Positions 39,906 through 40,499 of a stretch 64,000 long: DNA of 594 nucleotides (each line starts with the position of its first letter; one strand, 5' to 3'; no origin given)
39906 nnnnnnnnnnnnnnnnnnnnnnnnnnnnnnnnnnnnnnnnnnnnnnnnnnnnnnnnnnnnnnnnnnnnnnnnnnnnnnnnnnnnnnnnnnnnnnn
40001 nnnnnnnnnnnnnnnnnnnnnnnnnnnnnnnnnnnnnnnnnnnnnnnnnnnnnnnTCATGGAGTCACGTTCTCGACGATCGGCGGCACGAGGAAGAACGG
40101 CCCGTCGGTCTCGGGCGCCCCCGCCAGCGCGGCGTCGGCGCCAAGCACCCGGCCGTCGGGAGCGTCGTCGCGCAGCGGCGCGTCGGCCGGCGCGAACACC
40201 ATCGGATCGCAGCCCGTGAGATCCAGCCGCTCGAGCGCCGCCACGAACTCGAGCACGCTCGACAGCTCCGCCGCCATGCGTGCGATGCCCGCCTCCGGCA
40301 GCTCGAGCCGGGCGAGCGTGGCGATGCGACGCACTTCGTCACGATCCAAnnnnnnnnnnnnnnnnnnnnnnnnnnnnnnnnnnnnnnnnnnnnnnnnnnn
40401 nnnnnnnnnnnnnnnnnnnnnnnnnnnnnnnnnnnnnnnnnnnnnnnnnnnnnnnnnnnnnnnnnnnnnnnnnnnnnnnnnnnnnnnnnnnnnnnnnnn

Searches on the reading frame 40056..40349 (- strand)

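Call 5: search_protein_families(library=pfam, proteins=[window:40056-40349:-], max_evalue=0.001)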
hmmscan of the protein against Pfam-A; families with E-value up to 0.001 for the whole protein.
window:40056-40349:- (97 aa): 1 family
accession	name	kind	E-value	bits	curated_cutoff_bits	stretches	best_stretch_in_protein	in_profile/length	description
PF02686.20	GatC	-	1.5e-13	51.1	23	1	18-88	2-66/66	Glu-tRNAGln amidotransferase C subunit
